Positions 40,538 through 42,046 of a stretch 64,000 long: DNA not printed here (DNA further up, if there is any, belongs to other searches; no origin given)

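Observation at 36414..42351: Rpe-LOG fusion inside a ribose-salvage / non-oxidative pentose phosphate cluster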

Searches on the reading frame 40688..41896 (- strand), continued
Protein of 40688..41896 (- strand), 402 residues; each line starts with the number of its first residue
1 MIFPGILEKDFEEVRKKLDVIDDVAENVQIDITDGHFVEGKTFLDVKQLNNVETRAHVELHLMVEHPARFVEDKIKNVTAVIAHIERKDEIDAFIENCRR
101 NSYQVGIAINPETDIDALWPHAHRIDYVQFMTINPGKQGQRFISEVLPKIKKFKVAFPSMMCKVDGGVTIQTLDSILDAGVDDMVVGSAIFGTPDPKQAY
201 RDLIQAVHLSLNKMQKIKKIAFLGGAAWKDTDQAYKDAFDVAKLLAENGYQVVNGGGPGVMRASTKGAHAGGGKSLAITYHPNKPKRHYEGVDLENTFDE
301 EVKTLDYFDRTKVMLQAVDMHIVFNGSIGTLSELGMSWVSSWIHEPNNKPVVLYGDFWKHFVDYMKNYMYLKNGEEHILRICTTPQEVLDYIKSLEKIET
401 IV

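Call 17: find_encoding_contigs(protein=P0083, flank=8000, max_places=2)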
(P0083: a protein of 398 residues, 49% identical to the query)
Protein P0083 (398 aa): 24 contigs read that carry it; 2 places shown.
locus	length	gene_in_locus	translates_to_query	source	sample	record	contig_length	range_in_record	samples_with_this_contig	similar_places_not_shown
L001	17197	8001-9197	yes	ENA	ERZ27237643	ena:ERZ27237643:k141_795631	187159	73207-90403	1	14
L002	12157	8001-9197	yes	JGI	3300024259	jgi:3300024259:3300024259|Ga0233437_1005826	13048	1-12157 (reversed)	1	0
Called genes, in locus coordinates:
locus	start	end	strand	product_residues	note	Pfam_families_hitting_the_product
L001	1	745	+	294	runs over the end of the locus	PF01149:Fapy_DNA_glyco, PF06831:H2TH, PF06827:zf-FPG_IleRS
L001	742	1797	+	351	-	PF02463:SMC_N, PF13175:AAA_15, PF13476:AAA_23, PF13514:AAA_27, PF13555:AAA_29 (weak), PF13304:AAA_21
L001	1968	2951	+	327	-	PF02661:Fic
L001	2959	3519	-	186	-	-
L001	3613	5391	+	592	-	PF04675:DNA_ligase_A_N, PF01331:mRNA_cap_enzyme (faint), PF09414:RNA_ligase, PF01068:DNA_ligase_A_M, PF04679:DNA_ligase_A_C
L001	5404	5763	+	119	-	PF09685:MamF_MmsF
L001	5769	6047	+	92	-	-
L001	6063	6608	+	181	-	-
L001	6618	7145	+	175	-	PF01790:LGT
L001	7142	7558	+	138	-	PF07884:VKOR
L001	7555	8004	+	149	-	PF02502:LacAB_rpiB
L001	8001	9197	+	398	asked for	PF00834:Ribul_P_3_epim, PF18306:LDcluster4, PF03641:Lysine_decarbox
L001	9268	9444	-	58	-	-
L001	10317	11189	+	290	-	PF13292:DXP_synthase_N, PF00456:Transketolase_N, PF00676:E1_dh (weak)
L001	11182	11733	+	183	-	-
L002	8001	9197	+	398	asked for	PF00834:Ribul_P_3_epim, PF18306:LDcluster4, PF03641:Lysine_decarbox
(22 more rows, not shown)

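Call 18: find_encoding_contigs(protein=P0094, flank=8000, max_places=2)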
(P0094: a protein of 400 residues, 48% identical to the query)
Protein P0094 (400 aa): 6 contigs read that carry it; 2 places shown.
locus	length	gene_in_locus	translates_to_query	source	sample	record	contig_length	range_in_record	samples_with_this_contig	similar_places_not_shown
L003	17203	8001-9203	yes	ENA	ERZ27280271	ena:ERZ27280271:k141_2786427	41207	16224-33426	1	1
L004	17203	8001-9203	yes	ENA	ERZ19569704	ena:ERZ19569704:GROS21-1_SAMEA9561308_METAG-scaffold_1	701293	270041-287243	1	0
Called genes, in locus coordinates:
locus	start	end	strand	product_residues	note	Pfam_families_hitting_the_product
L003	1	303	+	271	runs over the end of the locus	PF01149:Fapy_DNA_glyco, PF06831:H2TH, PF06827:zf-FPG_IleRS (weak)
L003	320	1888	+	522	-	-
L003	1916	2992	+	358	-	PF02463:SMC_N, PF13175:AAA_15, PF13476:AAA_23, PF13304:AAA_21 (weak)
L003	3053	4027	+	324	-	-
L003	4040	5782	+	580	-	PF04675:DNA_ligase_A_N, PF01068:DNA_ligase_A_M, PF09414:RNA_ligase (weak), PF04679:DNA_ligase_A_C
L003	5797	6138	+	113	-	PF09685:MamF_MmsF (weak)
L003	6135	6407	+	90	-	-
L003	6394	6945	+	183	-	-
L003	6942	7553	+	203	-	PF01790:LGT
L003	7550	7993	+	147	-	PF02502:LacAB_rpiB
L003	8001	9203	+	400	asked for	PF00834:Ribul_P_3_epim, PF18306:LDcluster4, PF03641:Lysine_decarbox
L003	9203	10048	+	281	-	PF13292:DXP_synthase_N, PF00456:Transketolase_N, PF00676:E1_dh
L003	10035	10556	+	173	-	-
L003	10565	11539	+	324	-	PF02779:Transket_pyr, PF02780:Transketolase_C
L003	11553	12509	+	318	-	PF00294:PfkB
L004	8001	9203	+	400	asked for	PF00834:Ribul_P_3_epim, PF18306:LDcluster4, PF03641:Lysine_decarbox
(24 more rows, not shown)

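Call 27: find_related_loci(query=A1, collection=genome_contigs, flank=6000)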
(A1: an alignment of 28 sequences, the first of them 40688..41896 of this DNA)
Query A1 (402 aa) in genome_contigs; peptide patterns used: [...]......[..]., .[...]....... (x = any residue, [..] = any of these).
552 stretches matched a pattern; 544 encode a relative of the query (tblastn E <= 1e-3); the best 80 are kept; 80 distinct loci.
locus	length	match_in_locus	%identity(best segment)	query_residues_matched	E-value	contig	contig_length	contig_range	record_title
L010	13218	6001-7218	54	1-396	1e-146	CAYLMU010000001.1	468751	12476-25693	MAG TPA_asm: uncultured Candidatus Saccharibacteria bacterium isolate SRP193661_co1_136 genome assembly, contig: NODE_4_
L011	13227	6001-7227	51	1-397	2e-146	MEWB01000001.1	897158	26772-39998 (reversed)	MAG: candidate division WWE3 bacterium RIFOXYC1_FULL_40_10 RIFOXYC1_FULL_WWE3_40_10_complete_curated, whole genome shotg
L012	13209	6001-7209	53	1-392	8e-145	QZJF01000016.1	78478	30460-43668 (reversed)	MAG: candidate division WWE3 bacterium isolate SURF_46 Ga0104751_1000309, whole genome shotgun sequence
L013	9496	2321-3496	52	1-396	5e-141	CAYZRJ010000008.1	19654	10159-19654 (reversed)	MAG TPA_asm: uncultured Candidatus Saccharibacteria bacterium isolate SRP062349_co1_296 genome assembly, contig: NODE_36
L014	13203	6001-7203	54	2-395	3e-139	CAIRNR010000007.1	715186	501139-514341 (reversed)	uncultured candidate division WWE3 bacterium isolate AM-2014_bin-1800 genome assembly, contig: bin-1800:7/8, whole genom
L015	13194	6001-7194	49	1-395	8e-139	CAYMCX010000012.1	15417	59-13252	MAG TPA_asm: uncultured Candidatus Saccharibacteria bacterium isolate SRP050083_co7_140 genome assembly, contig: NODE_30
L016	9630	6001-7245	50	1-400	2e-138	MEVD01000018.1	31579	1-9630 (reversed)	MAG: candidate division WWE3 bacterium RIFCSPHIGHO2_02_FULL_38_14 rifcsphigho2_02_scaffold_4978, whole genome shotgun se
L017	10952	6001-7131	51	1-395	3e-138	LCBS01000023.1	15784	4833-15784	MAG: candidate division WWE3 bacterium GW2011_GWB1_41_6 UU72_C0023, whole genome shotgun sequence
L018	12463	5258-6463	51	1-391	2e-137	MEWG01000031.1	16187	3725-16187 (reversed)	MAG: candidate division WWE3 bacterium RIFOXYD1_FULL_39_9 rifoxyd1_full_scaffold_3684, whole genome shotgun sequence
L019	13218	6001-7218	50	1-396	2e-132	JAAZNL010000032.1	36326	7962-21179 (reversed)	MAG: candidate division WWE3 bacterium isolate AS27yjCOA_165 67359_AS27, whole genome shotgun sequence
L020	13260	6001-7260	48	1-396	4e-129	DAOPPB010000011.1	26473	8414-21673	MAG TPA_asm: bacterium isolate AMR_MDS_1559 NODE_2358_length_26473_cov_7.682603, whole genome shotgun sequence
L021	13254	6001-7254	46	1-396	1e-127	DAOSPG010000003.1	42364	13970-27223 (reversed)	MAG TPA_asm: bacterium isolate AMR_MDS_2325 NODE_959_length_42364_cov_27.174691, whole genome shotgun sequence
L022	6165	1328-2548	48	1-395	8e-126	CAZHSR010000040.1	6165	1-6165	MAG TPA_asm: uncultured Candidatus Saccharibacteria bacterium isolate SRP192927_co7_633 genome assembly, contig: NODE_29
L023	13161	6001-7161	48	1-395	3e-116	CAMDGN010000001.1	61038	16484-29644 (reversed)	MAG: candidate division WWE3 bacterium isolate MiH-22jul19-111 genome assembly, contig: MiH-22jul19-C701, whole genome s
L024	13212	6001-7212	44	1-397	1e-115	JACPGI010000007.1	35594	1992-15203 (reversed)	MAG: candidate division WWE3 bacterium isolate NC_groundwater_383_Ag_B-0.1um_36_13 GD18-4_B1_scaffold_1013987, whole gen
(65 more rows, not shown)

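Call 42: predict_structure(alignment_id=A2)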
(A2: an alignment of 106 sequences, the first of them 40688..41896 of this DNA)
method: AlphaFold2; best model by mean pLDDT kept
length: 402 residues; sequences in the alignment: 106
mean_pLDDT: 91.4   pTM: 0.64
mean pLDDT of the five models: 91.4, 91.2, 90.7, 89.0, 89.0
residues with pLDDT >= 90: 290; 70-90: 97; 50-70: 11; < 50: 4
segments of 3 or more residues with pLDDT < 50: 399-402
pLDDT, mean of each block of 10 residues (from residue 1): 96 97 97 96 97 96 98 97 96 98 98 95 97 91 95 94 94 90 96 96 88 79 85 95 98 84 94 92 82 82 88 88 90 88 79 96 91 82 98 74 34
secondary structure, 60 per line:
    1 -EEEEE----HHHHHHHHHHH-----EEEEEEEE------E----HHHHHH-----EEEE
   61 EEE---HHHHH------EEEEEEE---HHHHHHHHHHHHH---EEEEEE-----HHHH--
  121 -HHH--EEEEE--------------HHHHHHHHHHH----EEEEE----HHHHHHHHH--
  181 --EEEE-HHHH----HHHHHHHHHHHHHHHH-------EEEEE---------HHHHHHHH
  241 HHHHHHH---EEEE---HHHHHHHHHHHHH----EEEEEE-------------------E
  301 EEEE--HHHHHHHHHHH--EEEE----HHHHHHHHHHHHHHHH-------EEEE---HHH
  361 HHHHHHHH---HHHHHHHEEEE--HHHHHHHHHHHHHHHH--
elements in order: E2-6 H11-21 E27-34 H46-51 E57-63 H67-71 E78-84 H88-100 E104-109 H115-118 E127-131 H146-156 E161-165 H170-178 E183-186 H188-191 H196-211 E219-223 H233-247 E251-254 H258-270 E275-280 E300-304 H307-317 E320-323 H328-343 E351-354 H358-368 H372-378 E379-382 H385-400

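Call 45: fold_search(model_id=the predicted structure, library=pdb)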
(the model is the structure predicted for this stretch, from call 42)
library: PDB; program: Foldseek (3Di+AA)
matches with E <= 10: 1660; with E <= 0.001: 399
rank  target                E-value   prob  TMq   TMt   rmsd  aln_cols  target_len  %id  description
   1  3ovp_B                2.3e-14  1.00  0.48  0.84   2.4       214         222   32  Crystal Structure of hRPE (released 2011-03-09)
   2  3ovq_B                3.2e-14  1.00  0.49  0.86   2.3       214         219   32  Crystal Structure of hRPE and D-Ribulose-5-Phospate Complex (released 2011-03-09)
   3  3ovr_B                3.7e-14  1.00  0.49  0.86   2.3       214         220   32  Crystal Structure of hRPE and D-Xylulose 5-Phosphate Complex (released 2011-03-09)
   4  3ovp_A                9.4e-14  1.00  0.48  0.84   2.5       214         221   32  Crystal Structure of hRPE (released 2011-03-09)
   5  3ovq_A                1.0e-13  1.00  0.49  0.86   2.3       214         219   32  Crystal Structure of hRPE and D-Ribulose-5-Phospate Complex (released 2011-03-09)
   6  1h1y_A                1.5e-13  1.00  0.48  0.86   2.3       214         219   30  The structure of the cytosolic D-ribulose-5-phosphate 3-epimerase from rice complexed with sulfate (released 2003-01-30)
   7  1tqx_A                2.0e-13  1.00  0.48  0.85   2.4       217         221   27  Crystal Structure of Pfal009167 A Putative D-Ribulose 5-Phosphate 3-Epimerase from P.falciparum (released 2004-12-21)
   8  3qc3_A                3.4e-13  1.00  0.49  0.84   2.6       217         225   32  Crystal structure of a D-ribulose-5-phosphate-3-epimerase (NP_954699) from HOMO SAPIENS at 2.20 A resolution (released 2011-03-09)
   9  3ct7_A                6.7e-13  1.00  0.46  0.81   2.8       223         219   28  Crystal structure of D-allulose 6-phosphate 3-epimerase from Escherichia Coli K-12 (released 2008-08-26)
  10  4nu7_C                8.3e-13  1.00  0.47  0.81   2.8       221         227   25  2.05 Angstrom Crystal Structure of Ribulose-phosphate 3-epimerase from Toxoplasma gondii. (released 2013-12-18)
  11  7u5y_C                1.6e-12  1.00  0.47  0.83   2.6       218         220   30  Crystal structure of ribulose-phosphate 3-epimerase from Pseudomonas aeruginosa (released 2022-03-09)
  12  2fli_L                1.7e-12  1.00  0.48  0.86   2.3       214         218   33  The crystal structure of D-ribulose 5-phosphate 3-epimerase from Streptococus pyogenes complexed with D-xylitol 5-phos (released 2006-03-07)
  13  4nu7_A                2.3e-12  1.00  0.47  0.81   2.8       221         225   26  2.05 Angstrom Crystal Structure of Ribulose-phosphate 3-epimerase from Toxoplasma gondii. (released 2013-12-18)
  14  3inp                  2.3e-12  1.00  0.46  0.82   2.6       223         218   29  2.05 Angstrom Resolution Crystal Structure of D-ribulose-phosphate 3-epimerase from Francisella tularensis. (released 2009-08-25)
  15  1rpx_A                2.6e-12  1.00  0.47  0.80   2.6       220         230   28  D-RIBULOSE-5-PHOSPHATE 3-EPIMERASE FROM SOLANUM TUBEROSUM CHLOROPLASTS (released 1999-04-07)
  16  2fli_E                3.5e-12  1.00  0.47  0.85   2.5       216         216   32  The crystal structure of D-ribulose 5-phosphate 3-epimerase from Streptococus pyogenes complexed with D-xylitol 5-phos (released 2006-03-07)
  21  2fli_B                4.6e-12  1.00  0.47  0.85   2.4       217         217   31  The crystal structure of D-ribulose 5-phosphate 3-epimerase from Streptococus pyogenes complexed with D-xylitol 5-phos (released 2006-03-07)
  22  2fli_A                4.8e-12  1.00  0.48  0.85   2.5       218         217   32  The crystal structure of D-ribulose 5-phosphate 3-epimerase from Streptococus pyogenes complexed with D-xylitol 5-phos (released 2006-03-07)
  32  2fli_G                1.4e-11  1.00  0.48  0.85   2.5       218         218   32  The crystal structure of D-ribulose 5-phosphate 3-epimerase from Streptococus pyogenes complexed with D-xylitol 5-phos (released 2006-03-07)
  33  2fli_C                1.7e-11  1.00  0.48  0.85   2.5       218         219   32  The crystal structure of D-ribulose 5-phosphate 3-epimerase from Streptococus pyogenes complexed with D-xylitol 5-phos (released 2006-03-07)
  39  9us2_C                7.9e-09  1.00  0.40  0.78  10.5       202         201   22  Crystal structure of YgdH from Neisseria meningitidis (released 2025-08-06)
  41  9us2_B                1.2e-08  1.00  0.40  0.76  11.4       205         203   23  Crystal structure of YgdH from Neisseria meningitidis (released 2025-08-06)
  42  5zi9_A                1.2e-08  1.00  0.40  0.74  11.8       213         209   20  Crystal structure of type-II LOG from Streptomyces coelicolor A3 (released 2018-04-18)
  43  9us2_A                1.6e-08  1.00  0.40  0.75  12.9       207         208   22  Crystal structure of YgdH from Neisseria meningitidis (released 2025-08-06)
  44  5wq3_A                3.0e-08  1.00  0.40  0.75  13.4       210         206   22  Crystal structure of type-II LOG from Corynebacterium glutamicum (released 2017-04-12)
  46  5zbl_C                3.5e-08  1.00  0.38  0.82   2.7       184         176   22  Crystal structure of type-I LOG from Corynebacterium glutamicum in complex with AMP (released 2018-06-27)
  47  1wek_C                3.5e-08  1.00  0.38  0.72  11.9       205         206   24  Crystal structure of the conserved hypothetical protein TT1465 from Thermus thermophilus HB8 (released 2004-11-25)
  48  1wek_B                3.5e-08  1.00  0.39  0.73  12.0       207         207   23  Crystal structure of the conserved hypothetical protein TT1465 from Thermus thermophilus HB8 (released 2004-11-25)
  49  1wek_A                5.9e-08  1.00  0.38  0.71  12.1       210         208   24  Crystal structure of the conserved hypothetical protein TT1465 from Thermus thermophilus HB8 (released 2004-11-25)
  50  5zbl_D                6.9e-08  1.00  0.39  0.82   3.0       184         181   22  Crystal structure of type-I LOG from Corynebacterium glutamicum in complex with AMP (released 2018-06-27)
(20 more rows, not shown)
